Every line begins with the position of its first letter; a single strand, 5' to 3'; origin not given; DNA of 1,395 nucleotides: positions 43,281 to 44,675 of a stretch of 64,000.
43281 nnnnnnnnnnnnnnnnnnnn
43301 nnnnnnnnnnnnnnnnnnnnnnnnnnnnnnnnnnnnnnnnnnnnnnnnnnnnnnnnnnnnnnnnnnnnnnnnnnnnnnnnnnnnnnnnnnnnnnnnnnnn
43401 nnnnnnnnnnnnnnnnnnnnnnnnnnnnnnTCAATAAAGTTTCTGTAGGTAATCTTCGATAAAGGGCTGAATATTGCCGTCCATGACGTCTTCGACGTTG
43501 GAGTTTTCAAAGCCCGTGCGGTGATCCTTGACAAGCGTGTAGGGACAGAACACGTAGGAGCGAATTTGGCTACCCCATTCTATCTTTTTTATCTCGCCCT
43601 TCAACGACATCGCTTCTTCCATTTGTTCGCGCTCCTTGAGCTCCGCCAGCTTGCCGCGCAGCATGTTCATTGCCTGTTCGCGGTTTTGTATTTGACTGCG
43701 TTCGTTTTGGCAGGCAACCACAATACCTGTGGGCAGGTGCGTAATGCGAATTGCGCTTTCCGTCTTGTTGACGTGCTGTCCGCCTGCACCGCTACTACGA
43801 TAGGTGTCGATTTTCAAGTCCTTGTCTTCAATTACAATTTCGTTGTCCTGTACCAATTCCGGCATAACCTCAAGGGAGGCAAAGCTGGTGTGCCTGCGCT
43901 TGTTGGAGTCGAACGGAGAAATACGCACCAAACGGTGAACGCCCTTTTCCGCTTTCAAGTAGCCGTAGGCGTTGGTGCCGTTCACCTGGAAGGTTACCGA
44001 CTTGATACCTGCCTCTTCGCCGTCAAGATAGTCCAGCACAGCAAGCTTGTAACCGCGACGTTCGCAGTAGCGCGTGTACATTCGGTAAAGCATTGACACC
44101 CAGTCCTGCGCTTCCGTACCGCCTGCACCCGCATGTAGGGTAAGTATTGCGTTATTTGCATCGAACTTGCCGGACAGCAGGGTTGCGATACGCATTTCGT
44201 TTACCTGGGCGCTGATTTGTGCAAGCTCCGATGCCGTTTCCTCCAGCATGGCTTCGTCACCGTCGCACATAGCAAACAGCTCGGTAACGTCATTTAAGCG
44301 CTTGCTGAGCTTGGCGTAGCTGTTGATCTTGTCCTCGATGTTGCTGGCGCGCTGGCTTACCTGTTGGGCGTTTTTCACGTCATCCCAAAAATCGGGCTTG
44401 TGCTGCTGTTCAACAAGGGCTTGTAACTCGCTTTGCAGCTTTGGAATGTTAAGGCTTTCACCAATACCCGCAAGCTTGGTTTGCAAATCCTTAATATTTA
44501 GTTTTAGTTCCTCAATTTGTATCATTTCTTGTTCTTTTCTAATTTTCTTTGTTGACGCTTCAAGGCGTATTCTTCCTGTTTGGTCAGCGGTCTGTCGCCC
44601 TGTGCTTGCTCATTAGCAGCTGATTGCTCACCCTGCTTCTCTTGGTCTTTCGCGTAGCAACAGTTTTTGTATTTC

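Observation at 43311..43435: Stop codons of dnaE and prfB are embedded in the outer stem of the repeat element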

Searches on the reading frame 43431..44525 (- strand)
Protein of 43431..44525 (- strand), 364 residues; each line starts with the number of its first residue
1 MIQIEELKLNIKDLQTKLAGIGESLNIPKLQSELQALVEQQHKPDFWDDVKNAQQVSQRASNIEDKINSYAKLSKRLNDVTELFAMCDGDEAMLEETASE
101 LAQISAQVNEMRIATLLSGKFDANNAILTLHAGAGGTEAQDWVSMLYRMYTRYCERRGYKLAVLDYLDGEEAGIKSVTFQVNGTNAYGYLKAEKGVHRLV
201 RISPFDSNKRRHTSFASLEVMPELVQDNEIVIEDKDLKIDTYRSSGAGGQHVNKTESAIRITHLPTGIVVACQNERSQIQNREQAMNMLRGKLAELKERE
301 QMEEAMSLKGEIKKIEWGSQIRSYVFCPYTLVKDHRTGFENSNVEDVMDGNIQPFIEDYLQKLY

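Call 11: search_protein_families(library=ncbifam, proteins=[window:43431-44525:-])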
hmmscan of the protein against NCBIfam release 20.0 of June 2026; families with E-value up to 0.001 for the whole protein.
window:43431-44525:- (364 aa): 5 families
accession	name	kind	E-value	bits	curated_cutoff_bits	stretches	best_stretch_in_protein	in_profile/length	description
TIGR00020.2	prfB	exception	3.6e-156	519.6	370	1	11-361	1-353/353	peptide chain release factor 2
NF001859.2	PRK00591.1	equivalog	9.7e-86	288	400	1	29-360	3-339/347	peptide chain release factor 1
TIGR00019.1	prfA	equivalog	2.1e-85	286.8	423.25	1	27-359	10-346/361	peptide chain release factor 1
TIGR03072.1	release_prfH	equivalog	1.7e-36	125.7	166.65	1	128-323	3-194/200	peptide chain release factor H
NF006718.0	PRK09256.1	equivalog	3.6e-13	49.4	100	1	226-262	6-42/140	alternative ribosome rescue aminoacyl-tRNA hydrolase ArfB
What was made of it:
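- Checked: Gene identities hold (call 11): dnaE is 13925-17458(-) and prfB is 43431-44525(-).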

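Call 12: find_encoding_contigs(protein=window:43434-44525:-, flank=10000, max_places=10)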
Protein window:43434-44525:- (364 aa): 1 contig read that carries it; 1 place shown.
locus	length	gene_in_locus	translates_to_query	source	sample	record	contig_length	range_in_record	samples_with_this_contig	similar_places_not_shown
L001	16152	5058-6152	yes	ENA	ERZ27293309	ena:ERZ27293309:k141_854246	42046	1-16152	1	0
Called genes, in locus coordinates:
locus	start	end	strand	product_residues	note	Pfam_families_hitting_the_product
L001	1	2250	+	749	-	?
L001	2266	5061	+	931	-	PF07517:SecA_DEAD, PF00270:DEAD (weak), PF01043:SecA_PP_bind, PF21090:P-loop_SecA, PF07516:SecA_SW, PF02810:SEC-C (weak)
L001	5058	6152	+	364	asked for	PF03462:PCRF, PF00472:RF-1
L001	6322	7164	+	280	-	PF12541:DUF3737, PF13229:Beta_helix (faint)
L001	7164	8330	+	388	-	PF00155:Aminotran_1_2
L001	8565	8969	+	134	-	PF00011:HSP20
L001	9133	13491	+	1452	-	PF00873:ACR_tran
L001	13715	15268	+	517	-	PF00128:Alpha-amylase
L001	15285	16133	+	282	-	PF12710:HAD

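Call 26: find_homologous_proteins(query=window:43434-44525:-, max_evalue=1e-100)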
Query window:43434-44525:- (364 aa): 7911 proteins with E <= 1e-100 among 8000 candidates; the best 120 are listed.
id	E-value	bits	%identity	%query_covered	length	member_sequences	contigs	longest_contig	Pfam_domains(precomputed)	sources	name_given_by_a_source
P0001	2.9e-222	755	94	100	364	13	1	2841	PF03462.24,PF00472.27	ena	-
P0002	6.5e-222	754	92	100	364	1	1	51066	PF03462.24,PF00472.27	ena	-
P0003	1.1e-216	736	91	100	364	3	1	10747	PF03462.24,PF00472.27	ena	-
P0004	2.2e-216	735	91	100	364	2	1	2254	PF03462.24,PF00472.27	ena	-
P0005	2.4e-216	735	91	100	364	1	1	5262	PF03462.24,PF00472.27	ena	-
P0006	2.5e-216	735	91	100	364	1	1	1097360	PF03462.24,PF00472.27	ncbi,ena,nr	ncbi:MAG: peptide chain release factor 2 [Clostridiales bacterium]|nr:peptide chain release factor 2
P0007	2.8e-215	732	90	100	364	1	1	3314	PF03462.24,PF00472.27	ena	-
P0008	3.6e-215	731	90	100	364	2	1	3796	PF03462.24,PF00472.27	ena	-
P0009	4.3e-215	731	90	100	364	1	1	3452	PF03462.24,PF00472.27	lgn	-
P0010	4.5e-215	731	90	100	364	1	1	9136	PF03462.24,PF00472.27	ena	-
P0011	4.6e-215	731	88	100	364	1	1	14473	PF03462.24,PF00472.27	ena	-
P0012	1.7e-214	729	90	100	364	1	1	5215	PF03462.24,PF00472.27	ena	-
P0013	6.0e-214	727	91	100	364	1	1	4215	PF03462.24,PF00472.27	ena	-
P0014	3.7e-212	722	89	100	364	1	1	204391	PF03462.24,PF00472.27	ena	-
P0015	2.8e-210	715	88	100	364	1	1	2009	PF03462.24,PF00472.27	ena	-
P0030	3.6e-203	692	86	100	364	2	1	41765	PF03462.24,PF00472.27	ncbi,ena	-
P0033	2.6e-200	683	84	99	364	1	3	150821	PF03462.24,PF00472.27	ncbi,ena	-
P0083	2.0e-191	653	80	100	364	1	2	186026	PF03462.24,PF00472.27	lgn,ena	-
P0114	1.6e-182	624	75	99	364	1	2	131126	PF03462.24,PF00472.27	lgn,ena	-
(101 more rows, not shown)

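Call 28: find_encoding_contigs(protein=P0006, flank=10000, max_places=2)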
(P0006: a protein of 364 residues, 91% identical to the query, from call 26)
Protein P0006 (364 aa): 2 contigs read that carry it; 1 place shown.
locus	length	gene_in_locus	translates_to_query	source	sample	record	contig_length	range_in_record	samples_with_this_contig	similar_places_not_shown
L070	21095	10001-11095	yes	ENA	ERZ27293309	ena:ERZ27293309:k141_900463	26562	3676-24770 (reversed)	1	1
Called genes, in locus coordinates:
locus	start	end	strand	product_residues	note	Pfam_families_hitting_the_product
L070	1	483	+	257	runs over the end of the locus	PF00106:adh_short, PF08659:KR, PF13561:adh_short_C2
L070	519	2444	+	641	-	PF13347:MFS_2, PF07690:MFS_1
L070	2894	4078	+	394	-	PF00438:S-AdoMet_synt_N, PF02772:S-AdoMet_synt_M, PF02773:S-AdoMet_synt_C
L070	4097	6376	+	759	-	PF23139:OB_YrrC, PF14490:HHH_RecD2, PF13086:AAA_11 (faint), PF13245:AAA_19, PF13604:AAA_30, PF13401:AAA_22 (weak), PF18335:SH3_13, PF13538:UvrD_C_2, +1 more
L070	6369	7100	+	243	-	PF18912:DZR_2, PF00156:Pribosyltran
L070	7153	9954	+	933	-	PF07517:SecA_DEAD, PF00270:DEAD, PF01043:SecA_PP_bind, PF21090:P-loop_SecA, PF07516:SecA_SW, PF02810:SEC-C (weak)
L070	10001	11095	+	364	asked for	PF03462:PCRF, PF00472:RF-1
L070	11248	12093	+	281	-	PF12541:DUF3737, PF13229:Beta_helix (faint)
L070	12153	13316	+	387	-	PF00155:Aminotran_1_2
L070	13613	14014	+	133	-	PF00011:HSP20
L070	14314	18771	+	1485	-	PF00873:ACR_tran, PF02355:SecD_SecF_C (weak)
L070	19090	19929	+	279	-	PF12710:HAD (weak)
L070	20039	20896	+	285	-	-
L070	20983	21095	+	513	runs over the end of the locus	-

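Call 29: find_encoding_contigs(protein=P0033, flank=10000, max_places=2)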
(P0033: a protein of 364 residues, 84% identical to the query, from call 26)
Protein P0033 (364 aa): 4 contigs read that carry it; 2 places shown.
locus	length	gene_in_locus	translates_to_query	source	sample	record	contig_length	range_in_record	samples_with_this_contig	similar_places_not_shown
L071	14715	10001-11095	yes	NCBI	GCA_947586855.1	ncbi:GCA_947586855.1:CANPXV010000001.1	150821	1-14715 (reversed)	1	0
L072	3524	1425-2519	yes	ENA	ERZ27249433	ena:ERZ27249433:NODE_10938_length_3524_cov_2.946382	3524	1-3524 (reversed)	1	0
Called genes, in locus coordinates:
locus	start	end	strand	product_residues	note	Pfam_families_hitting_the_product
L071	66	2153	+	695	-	PF02096:60KD_IMP, PF04464:Glyphos_transf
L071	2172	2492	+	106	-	-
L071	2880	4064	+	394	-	PF00438:S-AdoMet_synt_N, PF02772:S-AdoMet_synt_M, PF02773:S-AdoMet_synt_C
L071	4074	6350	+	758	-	PF23139:OB_YrrC, PF14490:HHH_RecD2, PF13245:AAA_19, PF13604:AAA_30, PF01443:Viral_helicase1 (weak), PF18335:SH3_13, PF01443:Viral_helicase1 (weak), PF13538:UvrD_C_2, +2 more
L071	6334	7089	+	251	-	PF18912:DZR_2, PF00156:Pribosyltran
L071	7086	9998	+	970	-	PF07517:SecA_DEAD, PF00270:DEAD, PF01043:SecA_PP_bind, PF21090:P-loop_SecA, PF07516:SecA_SW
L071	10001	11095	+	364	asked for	PF03462:PCRF, PF00472:RF-1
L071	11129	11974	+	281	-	PF12541:DUF3737, PF13229:Beta_helix (faint)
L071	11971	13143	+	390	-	PF00155:Aminotran_1_2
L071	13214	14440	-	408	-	PF03706:LPG_synthase_TM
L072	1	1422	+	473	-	?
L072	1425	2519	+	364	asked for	PF03462:PCRF, PF00472:RF-1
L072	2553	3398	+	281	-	PF12541:DUF3737, PF13229:Beta_helix (faint)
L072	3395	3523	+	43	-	?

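Call 30: find_encoding_contigs(protein=P0083, flank=10000, max_places=2)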
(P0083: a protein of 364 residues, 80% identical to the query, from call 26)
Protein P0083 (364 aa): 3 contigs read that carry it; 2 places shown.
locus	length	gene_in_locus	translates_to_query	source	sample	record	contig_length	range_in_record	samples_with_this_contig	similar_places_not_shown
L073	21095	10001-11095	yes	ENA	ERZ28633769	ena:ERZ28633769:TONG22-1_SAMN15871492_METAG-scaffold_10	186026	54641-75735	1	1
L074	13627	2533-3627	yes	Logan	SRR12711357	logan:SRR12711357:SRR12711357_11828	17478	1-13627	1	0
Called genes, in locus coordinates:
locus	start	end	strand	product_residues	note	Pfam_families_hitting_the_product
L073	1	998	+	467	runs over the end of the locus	PF01554:MatE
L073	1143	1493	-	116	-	-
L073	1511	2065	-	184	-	PF04961:FTCD_C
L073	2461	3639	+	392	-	PF00438:S-AdoMet_synt_N, PF02772:S-AdoMet_synt_M, PF02773:S-AdoMet_synt_C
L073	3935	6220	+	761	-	PF23139:OB_YrrC, PF14490:HHH_RecD2 (weak), PF14490:HHH_RecD2, PF13245:AAA_19, PF13604:AAA_30, PF18335:SH3_13, PF01443:Viral_helicase1 (weak), PF13538:UvrD_C_2, +2 more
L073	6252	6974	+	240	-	PF18912:DZR_2, PF12773:DZR (weak), PF00156:Pribosyltran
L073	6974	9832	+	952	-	PF07517:SecA_DEAD, PF00270:DEAD (weak), PF01043:SecA_PP_bind, PF21090:P-loop_SecA, PF07516:SecA_SW, PF02810:SEC-C (weak)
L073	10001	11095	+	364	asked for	PF03462:PCRF, PF00472:RF-1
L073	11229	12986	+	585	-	-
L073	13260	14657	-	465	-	PF03616:Glt_symporter (weak)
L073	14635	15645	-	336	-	PF01553:Acyltransferase (weak)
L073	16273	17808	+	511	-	PF00128:Alpha-amylase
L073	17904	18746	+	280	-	PF12710:HAD (weak)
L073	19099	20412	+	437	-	PF13375:RnfC_N, PF01512:Complex1_51K, PF10531:SLBB (weak), PF12797:Fer4_2 (faint), PF12838:Fer4_7, PF13183:Fer4_8 (weak), PF13187:Fer4_9 (weak), PF13237:Fer4_10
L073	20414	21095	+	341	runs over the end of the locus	PF03116:NQR2_RnfD_RnfE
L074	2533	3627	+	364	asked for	PF03462:PCRF, PF00472:RF-1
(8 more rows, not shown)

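Call 31: find_encoding_contigs(protein=P0114, flank=10000, max_places=2)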
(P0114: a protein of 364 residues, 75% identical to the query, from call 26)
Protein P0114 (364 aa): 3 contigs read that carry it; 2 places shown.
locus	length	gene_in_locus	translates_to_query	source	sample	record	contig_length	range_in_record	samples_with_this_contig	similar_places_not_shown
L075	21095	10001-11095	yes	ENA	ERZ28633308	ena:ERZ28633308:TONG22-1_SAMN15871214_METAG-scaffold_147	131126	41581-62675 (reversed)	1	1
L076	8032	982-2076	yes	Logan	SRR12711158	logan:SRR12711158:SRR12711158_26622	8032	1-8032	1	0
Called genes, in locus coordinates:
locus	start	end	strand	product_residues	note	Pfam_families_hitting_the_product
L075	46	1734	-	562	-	PF02690:Na_Pi_cotrans, PF01895:PhoU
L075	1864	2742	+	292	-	PF00126:HTH_1, PF03466:LysR_substrate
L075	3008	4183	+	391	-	PF00438:S-AdoMet_synt_N, PF02772:S-AdoMet_synt_M, PF02773:S-AdoMet_synt_C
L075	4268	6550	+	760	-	PF23139:OB_YrrC, PF14490:HHH_RecD2 (weak), PF14490:HHH_RecD2, PF13604:AAA_30, PF13245:AAA_19, PF01443:Viral_helicase1 (weak), PF18335:SH3_13, PF13538:UvrD_C_2, +2 more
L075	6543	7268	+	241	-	PF18912:DZR_2 (weak), PF00156:Pribosyltran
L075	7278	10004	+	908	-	PF07517:SecA_DEAD, PF00270:DEAD (weak), PF01043:SecA_PP_bind, PF21090:P-loop_SecA, PF07516:SecA_SW, PF02810:SEC-C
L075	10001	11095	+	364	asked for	PF03462:PCRF, PF00472:RF-1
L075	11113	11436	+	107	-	-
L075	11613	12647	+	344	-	PF00814:TsaD, PF22521:HypF_C_2 (weak)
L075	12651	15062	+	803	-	PF00122:E1-E2_ATPase, PF00702:Hydrolase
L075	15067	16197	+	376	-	PF22020:RlmL_1st, PF13847:Methyltransf_31 (faint), PF02926:THUMP, PF01170:UPF0020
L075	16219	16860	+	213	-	PF13483:Lactamase_B_3, PF12706:Lactamase_B_2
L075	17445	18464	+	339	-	PF08240:ADH_N, PF00107:ADH_zinc_N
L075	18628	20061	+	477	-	PF00224:PK, PF02887:PK_C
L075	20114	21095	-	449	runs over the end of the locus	PF01225:Mur_ligase, PF08245:Mur_ligase_M, PF02875:Mur_ligase_C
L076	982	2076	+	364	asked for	PF03462:PCRF, PF00472:RF-1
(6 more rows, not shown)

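Call 42: find_encoding_contigs(protein=P0002, flank=10000, max_places=1)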
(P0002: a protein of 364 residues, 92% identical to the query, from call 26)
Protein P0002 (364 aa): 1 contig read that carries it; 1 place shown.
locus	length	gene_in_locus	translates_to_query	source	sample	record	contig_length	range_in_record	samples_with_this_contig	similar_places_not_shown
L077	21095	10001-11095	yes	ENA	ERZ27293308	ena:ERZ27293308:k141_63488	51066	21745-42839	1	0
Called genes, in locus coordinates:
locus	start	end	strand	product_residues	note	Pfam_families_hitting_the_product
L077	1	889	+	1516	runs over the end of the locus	PF13195:DUF4011 (weak), PF01443:Viral_helicase1 (faint), PF13086:AAA_11 (weak), PF13245:AAA_19 (faint), PF13604:AAA_30 (faint), PF13086:AAA_11, PF13087:AAA_12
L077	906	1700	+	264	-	-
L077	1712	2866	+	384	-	PF00004:AAA, PF07728:AAA_5 (faint)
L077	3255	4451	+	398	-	PF00438:S-AdoMet_synt_N, PF02772:S-AdoMet_synt_M, PF02773:S-AdoMet_synt_C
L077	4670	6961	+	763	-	PF23139:OB_YrrC, PF14490:HHH_RecD2, PF13245:AAA_19, PF13604:AAA_30, PF01443:Viral_helicase1 (weak), PF13401:AAA_22 (weak), PF18335:SH3_13, PF13538:UvrD_C_2, +2 more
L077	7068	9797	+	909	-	PF07517:SecA_DEAD, PF00270:DEAD, PF01043:SecA_PP_bind, PF21090:P-loop_SecA, PF07516:SecA_SW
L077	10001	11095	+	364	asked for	PF03462:PCRF, PF00472:RF-1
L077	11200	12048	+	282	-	PF12541:DUF3737, PF13229:Beta_helix (faint)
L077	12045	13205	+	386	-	PF00155:Aminotran_1_2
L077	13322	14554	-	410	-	PF03706:LPG_synthase_TM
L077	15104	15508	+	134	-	PF00011:HSP20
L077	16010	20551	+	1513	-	PF00873:ACR_tran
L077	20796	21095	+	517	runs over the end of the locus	PF00128:Alpha-amylase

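Call 43: find_encoding_contigs(protein=P0014, flank=10000, max_places=1)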
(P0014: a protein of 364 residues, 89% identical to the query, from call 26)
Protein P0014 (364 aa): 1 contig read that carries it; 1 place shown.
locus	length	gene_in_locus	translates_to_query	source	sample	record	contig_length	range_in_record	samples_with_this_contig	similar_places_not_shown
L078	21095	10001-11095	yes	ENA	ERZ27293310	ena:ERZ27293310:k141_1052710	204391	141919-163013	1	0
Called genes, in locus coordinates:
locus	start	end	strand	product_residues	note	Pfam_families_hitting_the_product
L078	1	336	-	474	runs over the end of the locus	PF13347:MFS_2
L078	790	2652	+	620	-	PF13347:MFS_2, PF07690:MFS_1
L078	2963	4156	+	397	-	PF00438:S-AdoMet_synt_N, PF02772:S-AdoMet_synt_M, PF02773:S-AdoMet_synt_C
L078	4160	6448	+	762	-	PF23139:OB_YrrC, PF14490:HHH_RecD2, PF13086:AAA_11 (faint), PF13245:AAA_19, PF13604:AAA_30, PF18335:SH3_13, PF01443:Viral_helicase1 (weak), PF13538:UvrD_C_2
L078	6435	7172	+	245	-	PF18912:DZR_2, PF00156:Pribosyltran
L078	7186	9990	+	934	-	PF07517:SecA_DEAD, PF00270:DEAD, PF01043:SecA_PP_bind, PF21090:P-loop_SecA, PF07516:SecA_SW, PF02810:SEC-C (weak)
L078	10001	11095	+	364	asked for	PF03462:PCRF, PF00472:RF-1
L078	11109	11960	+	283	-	PF12541:DUF3737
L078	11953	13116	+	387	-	PF00155:Aminotran_1_2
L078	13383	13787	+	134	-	PF00011:HSP20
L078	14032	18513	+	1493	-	PF00873:ACR_tran, PF02355:SecD_SecF_C (weak)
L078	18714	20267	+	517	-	PF00128:Alpha-amylase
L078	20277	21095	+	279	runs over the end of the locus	PF12710:HAD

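Call 44: find_encoding_contigs(protein=P0030, flank=10000, max_places=1)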
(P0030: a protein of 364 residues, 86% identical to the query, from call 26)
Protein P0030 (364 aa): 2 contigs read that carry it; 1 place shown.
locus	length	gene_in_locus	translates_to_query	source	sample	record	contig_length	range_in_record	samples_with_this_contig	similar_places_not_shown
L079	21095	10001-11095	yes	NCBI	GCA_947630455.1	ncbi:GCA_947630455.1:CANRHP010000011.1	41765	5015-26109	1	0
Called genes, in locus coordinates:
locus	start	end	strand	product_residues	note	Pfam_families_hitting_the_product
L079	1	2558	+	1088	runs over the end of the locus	PF02368:Big_2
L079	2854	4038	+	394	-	PF00438:S-AdoMet_synt_N, PF02772:S-AdoMet_synt_M, PF02773:S-AdoMet_synt_C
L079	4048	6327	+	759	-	PF23139:OB_YrrC, PF14490:HHH_RecD2, PF13086:AAA_11 (faint), PF13245:AAA_19, PF13604:AAA_30, PF18335:SH3_13, PF01443:Viral_helicase1 (weak), PF13538:UvrD_C_2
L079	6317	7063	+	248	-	PF18912:DZR_2, PF00156:Pribosyltran (weak)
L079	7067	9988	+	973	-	PF07517:SecA_DEAD, PF00270:DEAD, PF01043:SecA_PP_bind, PF21090:P-loop_SecA, PF07516:SecA_SW, PF02810:SEC-C (weak)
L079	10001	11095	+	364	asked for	PF03462:PCRF, PF00472:RF-1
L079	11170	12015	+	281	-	PF12541:DUF3737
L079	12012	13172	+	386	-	PF00155:Aminotran_1_2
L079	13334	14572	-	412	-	PF03706:LPG_synthase_TM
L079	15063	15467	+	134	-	PF00011:HSP20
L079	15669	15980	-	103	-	PF01381:HTH_3, PF13443:HTH_26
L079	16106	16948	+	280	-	PF12773:DZR, PF13248:Zn_ribbon_3 (faint), PF13240:Zn_Ribbon_1 (weak)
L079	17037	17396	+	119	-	-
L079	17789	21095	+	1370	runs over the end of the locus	PF00873:ACR_tran, PF02355:SecD_SecF_C (weak)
